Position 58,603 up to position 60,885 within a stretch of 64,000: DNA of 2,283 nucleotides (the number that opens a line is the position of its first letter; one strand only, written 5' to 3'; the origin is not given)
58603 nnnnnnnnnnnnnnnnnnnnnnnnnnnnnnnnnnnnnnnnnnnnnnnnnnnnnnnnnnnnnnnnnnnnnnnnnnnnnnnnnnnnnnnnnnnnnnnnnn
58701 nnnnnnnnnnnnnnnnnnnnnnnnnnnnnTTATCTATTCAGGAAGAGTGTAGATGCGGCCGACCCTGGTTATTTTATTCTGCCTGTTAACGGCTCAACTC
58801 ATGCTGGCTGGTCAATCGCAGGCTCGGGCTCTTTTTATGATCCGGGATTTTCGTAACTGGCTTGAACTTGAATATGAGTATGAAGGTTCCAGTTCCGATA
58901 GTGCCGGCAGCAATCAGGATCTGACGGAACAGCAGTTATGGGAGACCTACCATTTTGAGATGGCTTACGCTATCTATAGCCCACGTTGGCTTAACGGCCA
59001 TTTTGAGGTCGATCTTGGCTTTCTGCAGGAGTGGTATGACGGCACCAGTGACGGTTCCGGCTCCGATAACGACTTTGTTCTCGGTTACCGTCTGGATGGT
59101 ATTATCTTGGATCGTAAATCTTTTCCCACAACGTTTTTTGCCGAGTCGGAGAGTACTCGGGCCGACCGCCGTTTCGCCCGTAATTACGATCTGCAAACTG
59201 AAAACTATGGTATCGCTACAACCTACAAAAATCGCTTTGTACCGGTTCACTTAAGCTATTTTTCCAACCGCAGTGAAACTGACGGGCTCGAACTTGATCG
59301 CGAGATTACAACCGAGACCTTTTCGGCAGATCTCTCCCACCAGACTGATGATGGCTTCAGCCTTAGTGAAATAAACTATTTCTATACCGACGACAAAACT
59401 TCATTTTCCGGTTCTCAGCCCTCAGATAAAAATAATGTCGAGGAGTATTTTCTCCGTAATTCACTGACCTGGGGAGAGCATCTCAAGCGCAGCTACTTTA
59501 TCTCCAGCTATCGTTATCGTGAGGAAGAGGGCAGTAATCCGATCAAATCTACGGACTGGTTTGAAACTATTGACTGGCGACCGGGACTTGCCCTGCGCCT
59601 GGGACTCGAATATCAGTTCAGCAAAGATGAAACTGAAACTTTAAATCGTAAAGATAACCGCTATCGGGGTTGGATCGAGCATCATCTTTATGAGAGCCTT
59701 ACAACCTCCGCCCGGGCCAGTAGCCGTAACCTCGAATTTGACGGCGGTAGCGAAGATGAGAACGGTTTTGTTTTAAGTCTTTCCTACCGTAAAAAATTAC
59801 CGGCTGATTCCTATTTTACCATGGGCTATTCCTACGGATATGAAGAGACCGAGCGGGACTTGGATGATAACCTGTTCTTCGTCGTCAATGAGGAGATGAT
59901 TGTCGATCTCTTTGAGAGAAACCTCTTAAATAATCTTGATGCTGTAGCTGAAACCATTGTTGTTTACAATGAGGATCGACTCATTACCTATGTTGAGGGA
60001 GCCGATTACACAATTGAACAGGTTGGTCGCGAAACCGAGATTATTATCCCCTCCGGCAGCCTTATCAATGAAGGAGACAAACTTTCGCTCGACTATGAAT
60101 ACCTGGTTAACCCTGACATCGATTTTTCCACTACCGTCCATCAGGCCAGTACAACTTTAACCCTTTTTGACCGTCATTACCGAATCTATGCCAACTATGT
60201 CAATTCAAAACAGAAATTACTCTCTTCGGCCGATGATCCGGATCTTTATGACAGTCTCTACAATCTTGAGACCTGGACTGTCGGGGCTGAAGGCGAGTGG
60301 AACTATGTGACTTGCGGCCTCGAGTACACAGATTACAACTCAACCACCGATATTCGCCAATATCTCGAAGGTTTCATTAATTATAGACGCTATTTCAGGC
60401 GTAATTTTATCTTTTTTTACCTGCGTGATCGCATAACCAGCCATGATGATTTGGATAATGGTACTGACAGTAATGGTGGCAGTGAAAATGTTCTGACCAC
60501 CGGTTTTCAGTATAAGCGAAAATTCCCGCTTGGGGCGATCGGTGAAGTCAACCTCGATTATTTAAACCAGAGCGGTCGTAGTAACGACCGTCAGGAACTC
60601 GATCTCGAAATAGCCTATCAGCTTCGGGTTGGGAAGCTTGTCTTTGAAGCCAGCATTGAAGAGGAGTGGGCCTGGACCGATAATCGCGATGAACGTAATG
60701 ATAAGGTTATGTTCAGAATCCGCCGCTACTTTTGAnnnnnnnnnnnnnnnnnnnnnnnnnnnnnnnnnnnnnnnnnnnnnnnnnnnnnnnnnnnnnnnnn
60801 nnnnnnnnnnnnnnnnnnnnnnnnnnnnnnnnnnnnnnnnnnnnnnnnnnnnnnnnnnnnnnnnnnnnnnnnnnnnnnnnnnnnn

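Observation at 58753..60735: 660-aa acidic, Tyr/Asn/Asp-rich secreted protein with C-terminal Phe: probable large OM beta-barrel flanked by lipoprotein and anchored cytochromes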

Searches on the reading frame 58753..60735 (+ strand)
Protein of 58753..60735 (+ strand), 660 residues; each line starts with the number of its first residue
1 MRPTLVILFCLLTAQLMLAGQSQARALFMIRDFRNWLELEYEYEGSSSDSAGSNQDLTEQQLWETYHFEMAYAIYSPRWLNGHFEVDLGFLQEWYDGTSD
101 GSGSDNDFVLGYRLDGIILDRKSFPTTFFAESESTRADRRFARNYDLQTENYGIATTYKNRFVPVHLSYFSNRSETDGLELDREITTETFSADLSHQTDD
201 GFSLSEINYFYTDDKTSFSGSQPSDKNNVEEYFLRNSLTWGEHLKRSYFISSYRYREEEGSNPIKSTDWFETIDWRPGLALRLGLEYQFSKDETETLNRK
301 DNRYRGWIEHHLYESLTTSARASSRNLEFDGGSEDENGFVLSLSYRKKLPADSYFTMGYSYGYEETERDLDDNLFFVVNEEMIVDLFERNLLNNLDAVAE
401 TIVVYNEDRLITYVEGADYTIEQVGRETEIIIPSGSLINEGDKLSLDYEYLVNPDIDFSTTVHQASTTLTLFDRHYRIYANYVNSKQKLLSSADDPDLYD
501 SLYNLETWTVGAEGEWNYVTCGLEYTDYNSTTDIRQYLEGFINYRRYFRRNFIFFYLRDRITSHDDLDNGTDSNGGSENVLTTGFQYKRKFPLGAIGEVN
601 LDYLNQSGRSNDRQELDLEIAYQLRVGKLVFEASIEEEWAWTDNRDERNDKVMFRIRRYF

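Call 3: search_protein_families(library=pfam, proteins=[window:58753-60735:+], max_evalue=0.1)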
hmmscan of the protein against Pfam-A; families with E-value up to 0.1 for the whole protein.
window:58753-60735:+ (660 aa): 0 families

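Call 4: search_protein_families(library=ncbifam, proteins=[window:58753-60735:+], max_evalue=0.1)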
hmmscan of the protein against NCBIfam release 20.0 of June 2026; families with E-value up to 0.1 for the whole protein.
window:58753-60735:+ (660 aa): 1 family
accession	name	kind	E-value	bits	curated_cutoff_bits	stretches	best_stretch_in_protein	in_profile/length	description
NF052337.1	tail_tube_6XGR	equivalog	0.00063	19.3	60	1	399-451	118-169/245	phage tail tube protein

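Call 5: find_homologous_proteins(query=window:58753-60732:+, max_evalue=0.001)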
Query window:58753-60732:+ (660 aa): 17 proteins with E <= 0.001 among 8000 candidates.
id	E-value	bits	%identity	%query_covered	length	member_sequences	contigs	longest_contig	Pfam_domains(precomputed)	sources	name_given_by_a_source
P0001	0.0e+0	1276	84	100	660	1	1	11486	-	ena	-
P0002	0.0e+0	1265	82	100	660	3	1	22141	-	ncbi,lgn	-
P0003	0.0e+0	1045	69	98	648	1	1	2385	-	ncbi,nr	ncbi:MAG: hypothetical protein KAU44_04875, partial [Candidatus Marinimicrobia bacterium]|nr:hypothe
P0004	0.0e+0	1042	67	100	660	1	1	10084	-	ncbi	-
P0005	0.0e+0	1033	69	97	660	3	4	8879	-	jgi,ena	-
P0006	1.3e-295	1000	66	98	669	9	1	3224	-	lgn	-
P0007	2.8e-280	950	63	97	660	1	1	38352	-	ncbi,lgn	-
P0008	6.6e-233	793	56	97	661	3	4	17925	-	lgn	-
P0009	1.4e-232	792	55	99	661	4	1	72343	-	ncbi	-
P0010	9.5e-231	786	55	100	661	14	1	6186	-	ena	-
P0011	2.1e-224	765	91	56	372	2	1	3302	-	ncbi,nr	ncbi:MAG: hypothetical protein U9Q39_03350, partial [Pseudomonadota bacterium]|nr:hypothetical prote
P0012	1.9e-214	732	50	97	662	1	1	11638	-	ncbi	-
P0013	3.1e-158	547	41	100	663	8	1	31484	-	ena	-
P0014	1.2e-156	541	41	99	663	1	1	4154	-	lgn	-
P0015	1.9e-143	498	40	100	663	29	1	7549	-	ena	-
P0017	2.0e-28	118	23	96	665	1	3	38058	-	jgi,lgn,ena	-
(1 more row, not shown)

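Call 6: search_solved_structures(query=window:58753-60732:+, max_evalue=10)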
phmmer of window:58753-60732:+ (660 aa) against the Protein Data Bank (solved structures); distinct sequences matched with E-value up to 10: 1.
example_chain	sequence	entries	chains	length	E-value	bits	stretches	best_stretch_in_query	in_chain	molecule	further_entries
3byw_A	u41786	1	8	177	0.49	12.2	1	369-432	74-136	Putative arabinofuranosyltransferase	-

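Call 11: find_encoding_contigs(protein=P0009, flank=10000, max_places=2)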
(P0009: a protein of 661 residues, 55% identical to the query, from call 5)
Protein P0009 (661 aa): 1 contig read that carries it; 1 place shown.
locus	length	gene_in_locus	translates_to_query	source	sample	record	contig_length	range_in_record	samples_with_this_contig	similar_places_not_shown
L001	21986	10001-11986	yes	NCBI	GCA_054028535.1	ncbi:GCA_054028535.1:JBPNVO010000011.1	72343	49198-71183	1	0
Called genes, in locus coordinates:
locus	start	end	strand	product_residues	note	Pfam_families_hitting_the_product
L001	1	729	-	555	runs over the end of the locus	PF14312:FG-GAP_2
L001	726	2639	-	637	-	PF00989:PAS, PF08448:PAS_4 (weak), PF13426:PAS_9, PF08447:PAS_3 (faint), PF00512:HisKA, PF02518:HATPase_c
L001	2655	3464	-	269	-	PF02085:Cytochrom_CIII (faint), PF14522:Cytochrome_C7 (faint), PF14537:Cytochrom_c3_2 (faint)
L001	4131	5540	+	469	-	PF00072:Response_reg, PF00158:Sigma54_activat, PF14532:Sigma54_activ_2, PF25601:AAA_lid_14, PF02954:HTH_8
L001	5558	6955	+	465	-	PF14522:Cytochrome_C7 (faint), PF14537:Cytochrom_c3_2 (faint), PF09699:Paired_CXXCH_1, PF22113:Mtrc-MtrF_II-IV_dom, PF09699:Paired_CXXCH_1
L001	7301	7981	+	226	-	PF14522:Cytochrome_C7 (faint), PF09699:Paired_CXXCH_1 (weak)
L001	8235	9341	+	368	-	PF08450:SGL (faint), PF25021:TEN_NHL (faint), PF17170:DUF5128 (faint), PF01436:NHL (weak)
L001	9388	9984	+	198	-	PF14522:Cytochrome_C7 (faint), PF09699:Paired_CXXCH_1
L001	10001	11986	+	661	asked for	-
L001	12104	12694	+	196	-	-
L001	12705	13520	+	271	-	PF14522:Cytochrome_C7 (faint), PF14537:Cytochrom_c3_2 (weak), PF22678:Cytochrom_c_NrfB-like (faint), PF09699:Paired_CXXCH_1 (faint)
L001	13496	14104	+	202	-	-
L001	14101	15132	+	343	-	PF06739:SBBP (faint), PF08450:SGL, PF25021:TEN_NHL (faint), PF01731:Arylesterase (faint), PF17170:DUF5128 (faint), PF01436:NHL (weak)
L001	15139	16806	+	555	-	PF22113:Mtrc-MtrF_II-IV_dom (faint), PF14522:Cytochrome_C7 (faint), PF14537:Cytochrom_c3_2 (faint), PF09699:Paired_CXXCH_1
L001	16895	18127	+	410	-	PF13435:Cytochrome_C554 (faint), PF09699:Paired_CXXCH_1 (faint), PF14522:Cytochrome_C7 (faint), PF14537:Cytochrom_c3_2 (faint), PF13447:Multi-haem_cyto, PF22113:Mtrc-MtrF_II-IV_dom (weak)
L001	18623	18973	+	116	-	-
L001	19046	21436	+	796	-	PF14522:Cytochrome_C7 (faint), PF14537:Cytochrom_c3_2 (faint), PF22113:Mtrc-MtrF_II-IV_dom (faint)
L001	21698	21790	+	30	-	-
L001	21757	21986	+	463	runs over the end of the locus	?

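Call 12: find_encoding_contigs(protein=P0013, flank=10000, max_places=2)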
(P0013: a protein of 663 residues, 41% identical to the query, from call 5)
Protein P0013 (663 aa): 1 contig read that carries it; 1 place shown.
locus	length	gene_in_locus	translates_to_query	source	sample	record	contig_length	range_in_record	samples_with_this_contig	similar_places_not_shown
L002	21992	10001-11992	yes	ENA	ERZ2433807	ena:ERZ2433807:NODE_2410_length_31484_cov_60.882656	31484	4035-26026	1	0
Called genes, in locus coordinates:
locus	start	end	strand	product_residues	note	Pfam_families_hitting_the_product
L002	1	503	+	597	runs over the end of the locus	PF04055:Radical_SAM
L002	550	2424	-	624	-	PF00989:PAS, PF08448:PAS_4, PF13188:PAS_8 (faint), PF13426:PAS_9, PF00512:HisKA, PF02518:HATPase_c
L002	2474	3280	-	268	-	-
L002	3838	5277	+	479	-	PF00072:Response_reg, PF00004:AAA (faint), PF00158:Sigma54_activat, PF14532:Sigma54_activ_2, PF07728:AAA_5 (weak), PF25601:AAA_lid_14, PF02954:HTH_8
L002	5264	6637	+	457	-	PF02085:Cytochrom_CIII (faint), PF14522:Cytochrome_C7 (faint), PF14537:Cytochrom_c3_2 (faint), PF22678:Cytochrom_c_NrfB-like (faint), PF09699:Paired_CXXCH_1, PF22113:Mtrc-MtrF_II-IV_dom (weak), PF09699:Paired_CXXCH_1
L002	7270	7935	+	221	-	PF14522:Cytochrome_C7 (faint), PF09699:Paired_CXXCH_1 (weak)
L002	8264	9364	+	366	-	PF08450:SGL (faint), PF25021:TEN_NHL (faint), PF17170:DUF5128 (faint), PF01436:NHL (weak)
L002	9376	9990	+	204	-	PF14522:Cytochrome_C7 (faint), PF14537:Cytochrom_c3_2 (faint), PF09699:Paired_CXXCH_1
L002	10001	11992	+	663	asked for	-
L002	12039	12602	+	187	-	-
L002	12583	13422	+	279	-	PF14537:Cytochrom_c3_2 (faint), PF14522:Cytochrome_C7 (faint), PF09699:Paired_CXXCH_1 (weak)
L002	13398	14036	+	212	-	PF00672:HAMP (weak)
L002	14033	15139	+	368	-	PF06739:SBBP (faint), PF08450:SGL, PF25021:TEN_NHL (faint), PF01731:Arylesterase (faint), PF17170:DUF5128 (faint), PF01436:NHL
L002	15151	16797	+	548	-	PF14522:Cytochrome_C7 (faint), PF09699:Paired_CXXCH_1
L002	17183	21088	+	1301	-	PF14522:Cytochrome_C7 (faint), PF00801:PKD (faint), PF18911:PKD_4 (weak)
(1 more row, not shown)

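Call 13: find_encoding_contigs(protein=P0017, flank=10000, max_places=2)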
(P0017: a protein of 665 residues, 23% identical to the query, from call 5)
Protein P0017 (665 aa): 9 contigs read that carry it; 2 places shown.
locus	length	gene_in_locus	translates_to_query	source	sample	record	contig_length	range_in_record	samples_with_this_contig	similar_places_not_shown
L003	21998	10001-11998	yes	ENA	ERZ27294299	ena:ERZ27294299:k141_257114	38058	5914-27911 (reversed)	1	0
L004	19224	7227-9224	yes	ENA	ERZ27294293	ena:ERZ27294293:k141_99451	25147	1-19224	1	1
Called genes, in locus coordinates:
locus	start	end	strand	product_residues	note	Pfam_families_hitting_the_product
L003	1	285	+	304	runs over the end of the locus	PF02445:NadA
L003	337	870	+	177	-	PF00132:Hexapep (weak), PF21711:DCTN5 (weak), PF25087:GMPPB_C (weak), PF25084:LbH_EIF2B (weak), PF00132:Hexapep (weak)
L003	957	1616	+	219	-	PF00730:HhH-GPD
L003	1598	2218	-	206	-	PF00293:NUDIX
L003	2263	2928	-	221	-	PF00834:Ribul_P_3_epim, PF00977:His_biosynth (faint), PF01729:QRPTase_C (faint)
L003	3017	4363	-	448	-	PF01029:NusB, PF17125:Methyltr_RsmF_N, PF22458:RsmF-B_ferredox, PF01189:Methyltr_RsmB-F, PF01728:FtsJ (weak), PF13847:Methyltransf_31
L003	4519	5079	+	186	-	PF13899:Thioredoxin_7 (weak), PF13098:Thioredoxin_2, PF13525:YfiO (weak), PF13174:TPR_6 (faint)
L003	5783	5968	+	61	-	-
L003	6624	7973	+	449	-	PF02085:Cytochrom_CIII (faint), PF14522:Cytochrome_C7 (faint), PF14537:Cytochrom_c3_2 (faint), PF22678:Cytochrom_c_NrfB-like (faint), PF09699:Paired_CXXCH_1, PF22113:Mtrc-MtrF_II-IV_dom (weak), PF09699:Paired_CXXCH_1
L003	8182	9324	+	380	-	PF08450:SGL (faint), PF01436:NHL (faint)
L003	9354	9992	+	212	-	PF14522:Cytochrome_C7 (faint), PF14537:Cytochrom_c3_2 (faint), PF09699:Paired_CXXCH_1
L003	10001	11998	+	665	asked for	-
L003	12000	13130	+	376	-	PF06739:SBBP (faint), PF25021:TEN_NHL (faint), PF01731:Arylesterase (faint), PF08450:SGL (weak), PF17170:DUF5128 (faint), PF01436:NHL (weak)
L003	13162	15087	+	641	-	PF14522:Cytochrome_C7 (faint), PF14537:Cytochrom_c3_2 (faint), PF22113:Mtrc-MtrF_II-IV_dom (faint), PF09699:Paired_CXXCH_1 (faint)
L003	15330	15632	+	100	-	PF01527:HTH_Tnp_1, PF13384:HTH_23 (weak)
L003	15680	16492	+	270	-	PF13276:HTH_21, PF00665:rve, PF13610:DDE_Tnp_IS240 (weak), PF13683:rve_3, PF13333:rve_2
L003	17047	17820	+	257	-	PF14522:Cytochrome_C7 (faint), PF09699:Paired_CXXCH_1 (faint)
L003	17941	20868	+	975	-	PF22352:K319L-like_PKD, PF14522:Cytochrome_C7 (faint), PF14537:Cytochrom_c3_2 (faint)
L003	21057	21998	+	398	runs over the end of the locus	PF05140:ResB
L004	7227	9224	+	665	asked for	-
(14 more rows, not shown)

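Call 18: find_related_loci(query=A1, collection=genome_contigs, flank=10000)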
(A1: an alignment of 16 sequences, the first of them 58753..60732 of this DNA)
Query A1 (660 aa) in genome_contigs; peptide patterns used: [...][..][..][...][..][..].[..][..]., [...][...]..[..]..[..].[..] (x = any residue, [..] = any of these).
38 stretches matched a pattern; 6 encode a relative of the query (tblastn E <= 1e-3); 6 distinct loci.
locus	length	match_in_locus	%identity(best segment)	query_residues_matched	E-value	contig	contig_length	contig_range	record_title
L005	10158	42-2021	82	1-660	0e+0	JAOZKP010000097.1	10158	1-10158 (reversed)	MAG: bacterium isolate GMC10.concoct.104_sub NODE_6102_length_10158_cov_24.048698, whole genome shotgun sequence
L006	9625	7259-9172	69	23-660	0e+0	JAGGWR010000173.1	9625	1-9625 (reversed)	MAG: Candidatus Tharpella aukensis isolate AUK131 PB_MBMC_085_c_000000000489, whole genome shotgun sequence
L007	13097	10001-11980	65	1-660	0e+0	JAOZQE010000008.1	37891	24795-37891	MAG: bacterium isolate GMC4.metabat2.86 GMC4_610_length_37891_cov_33.458029, whole genome shotgun sequence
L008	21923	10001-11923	63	20-660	0e+0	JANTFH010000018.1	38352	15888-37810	MAG: Thermodesulfobacteriota bacterium isolate bin100102 c_000000000595, whole genome shotgun sequence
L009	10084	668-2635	67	5-660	0e+0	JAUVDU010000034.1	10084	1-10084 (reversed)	MAG: Deltaproteobacteria bacterium isolate CSMAG_305 CSMAG_305_k141_2998666_length_10084_cov_5.8723, whole genome shotgu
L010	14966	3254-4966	40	2-658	1e-70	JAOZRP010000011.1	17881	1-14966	MAG: bacterium isolate GMC6.concoct.48_sub GMC6_2617_length_17881_cov_20.606866, whole genome shotgun sequence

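Call 19: predict_structure(alignment_id=A1)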
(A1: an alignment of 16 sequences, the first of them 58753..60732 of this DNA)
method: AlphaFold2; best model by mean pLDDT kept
length: 660 residues; sequences in the alignment: 16
mean_pLDDT: 83.6   pTM: 0.66
mean pLDDT of the five models: 83.6, 81.2, 74.3, 72.5, 63.4
residues with pLDDT >= 90: 283; 70-90: 282; 50-70: 74; < 50: 21
segments of 3 or more residues with pLDDT < 50: 1-3, 17-24, 139-141, 569-572
pLDDT, mean of each block of 10 residues (from residue 1): 59 53 60 91 90 85 92 75 89 84 81 85 81 70 71 89 87 81 88 85 91 84 82 90 76 91 86 86 91 81 92 87 90 89 92 92 89 78 69 79 77 72 72 67 83 80 93 90 90 65 86 91 92 86 92 94 73 71 94 89 87 91 92 95 89 94
secondary structure, 60 per line:
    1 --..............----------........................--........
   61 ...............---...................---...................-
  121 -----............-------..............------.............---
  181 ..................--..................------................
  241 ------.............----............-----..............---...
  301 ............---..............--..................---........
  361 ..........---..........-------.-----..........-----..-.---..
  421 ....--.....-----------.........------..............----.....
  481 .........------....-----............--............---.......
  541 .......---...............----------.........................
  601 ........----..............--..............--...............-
elements in order: H3-16 E27-50 E53-75 E79-97 E101-119 E126-137 E145-158 E165-177 E181-198 E201-218 E225-240 E247-259 E264-275 E281-294 E298-312 E316-329 E332-349 E353-370 E374-383 E397-406 E419-424 E427-431 E443-451 E458-471 E476-489 H496-499 E505-516 E519-530 E534-547 E551-565 E576-591 E595-608 E613-626 E629-642 E645-659

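Call 22: search_protein_representatives(alignment_id=A1)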
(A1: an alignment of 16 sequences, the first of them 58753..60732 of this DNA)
Query: 16 sequences, 661 profile positions. Proteins with E-value up to 0.001 (for the whole library): 2032; up to 1e-10: 1557; up to 1e-30: 445. The best 150 are listed.
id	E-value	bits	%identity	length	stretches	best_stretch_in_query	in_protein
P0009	0.0e+00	1075.7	-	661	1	1-661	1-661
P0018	1.4e-257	873.0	-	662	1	2-661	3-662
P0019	4.7e-250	848.2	-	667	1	1-661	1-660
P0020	8.4e-188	642.5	-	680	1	2-661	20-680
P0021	4.6e-170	583.9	-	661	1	9-661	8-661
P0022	9.8e-168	576.2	-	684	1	20-661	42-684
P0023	5.8e-156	537.3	-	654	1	10-661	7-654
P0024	7.9e-151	520.3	-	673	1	6-661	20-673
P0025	3.7e-148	511.5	-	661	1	1-661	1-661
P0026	6.6e-148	510.7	-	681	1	8-661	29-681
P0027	2.0e-147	509.0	-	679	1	5-661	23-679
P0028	2.1e-143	495.8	-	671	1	1-661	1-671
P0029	2.6e-140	485.6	-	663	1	7-661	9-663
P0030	2.5e-137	475.7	-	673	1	7-661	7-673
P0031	2.0e-136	472.7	-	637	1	24-661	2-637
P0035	2.6e-132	459.1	-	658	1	5-661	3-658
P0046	5.7e-122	425.0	-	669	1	1-661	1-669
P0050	1.5e-118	413.6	-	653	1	15-661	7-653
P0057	5.1e-112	392.1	-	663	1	1-661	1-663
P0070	9.0e-106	371.4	-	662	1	2-661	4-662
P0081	2.0e-99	350.4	-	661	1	1-661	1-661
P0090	1.6e-93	331.0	-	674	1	26-661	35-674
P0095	1.3e-91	324.6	-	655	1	3-661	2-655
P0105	2.5e-87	310.5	-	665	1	6-661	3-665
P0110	1.4e-86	308.0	-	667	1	8-661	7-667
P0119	6.3e-83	295.9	-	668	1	7-661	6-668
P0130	9.1e-78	278.9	-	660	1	4-661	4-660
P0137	3.0e-73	264.0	-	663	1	7-661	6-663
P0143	2.3e-71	257.7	-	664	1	6-661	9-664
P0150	1.4e-68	248.5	-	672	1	11-661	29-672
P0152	7.3e-68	246.2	-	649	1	17-661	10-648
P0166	9.0e-59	216.1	-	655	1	2-661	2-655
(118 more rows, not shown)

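Call 24: list_cluster_members(proteins=[P0020, P0025, P0035, P0050, P0070, P0090, P0110, P0130, P0150, P0166])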
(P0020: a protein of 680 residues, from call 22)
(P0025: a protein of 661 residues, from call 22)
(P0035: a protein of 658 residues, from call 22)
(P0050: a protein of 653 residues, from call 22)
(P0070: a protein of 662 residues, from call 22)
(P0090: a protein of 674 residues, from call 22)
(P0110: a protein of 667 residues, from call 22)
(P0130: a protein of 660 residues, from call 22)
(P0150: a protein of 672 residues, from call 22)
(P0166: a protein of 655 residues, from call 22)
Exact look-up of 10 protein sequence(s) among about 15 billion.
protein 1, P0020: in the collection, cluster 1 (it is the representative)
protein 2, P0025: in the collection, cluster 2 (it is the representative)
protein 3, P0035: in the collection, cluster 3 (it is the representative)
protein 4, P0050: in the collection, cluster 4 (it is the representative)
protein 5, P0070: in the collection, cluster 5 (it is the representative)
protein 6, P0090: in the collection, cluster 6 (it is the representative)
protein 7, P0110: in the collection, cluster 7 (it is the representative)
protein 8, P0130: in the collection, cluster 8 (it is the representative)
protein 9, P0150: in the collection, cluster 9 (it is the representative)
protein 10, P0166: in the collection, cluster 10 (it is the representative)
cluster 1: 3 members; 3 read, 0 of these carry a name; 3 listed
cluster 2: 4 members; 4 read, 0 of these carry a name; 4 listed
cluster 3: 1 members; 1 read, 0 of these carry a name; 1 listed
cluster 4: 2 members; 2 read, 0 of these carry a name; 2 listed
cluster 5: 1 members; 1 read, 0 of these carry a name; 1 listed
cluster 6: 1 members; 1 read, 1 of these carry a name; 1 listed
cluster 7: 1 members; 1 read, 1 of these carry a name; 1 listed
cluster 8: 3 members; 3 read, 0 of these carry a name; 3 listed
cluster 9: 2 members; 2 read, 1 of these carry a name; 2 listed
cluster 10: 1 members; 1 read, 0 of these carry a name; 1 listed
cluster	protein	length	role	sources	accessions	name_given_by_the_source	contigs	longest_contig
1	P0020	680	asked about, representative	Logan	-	-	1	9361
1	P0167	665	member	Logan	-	-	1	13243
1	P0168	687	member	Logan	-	-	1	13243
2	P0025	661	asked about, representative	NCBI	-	-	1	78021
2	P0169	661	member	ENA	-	-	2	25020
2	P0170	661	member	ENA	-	-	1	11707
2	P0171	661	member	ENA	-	-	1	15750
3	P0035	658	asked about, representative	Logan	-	-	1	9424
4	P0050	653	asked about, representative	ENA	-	-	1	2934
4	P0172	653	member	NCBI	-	-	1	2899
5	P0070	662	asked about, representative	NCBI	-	-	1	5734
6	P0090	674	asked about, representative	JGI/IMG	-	hypothetical protein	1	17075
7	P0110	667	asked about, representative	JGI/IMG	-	hypothetical protein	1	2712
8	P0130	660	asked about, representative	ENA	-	-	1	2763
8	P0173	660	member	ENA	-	-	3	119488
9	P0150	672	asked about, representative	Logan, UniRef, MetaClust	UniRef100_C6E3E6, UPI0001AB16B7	TIGR03016 family PEP-CTERM system-associated outer membrane protein n=1 Tax=Geobacter sp. ... | status=active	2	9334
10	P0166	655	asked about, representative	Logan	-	-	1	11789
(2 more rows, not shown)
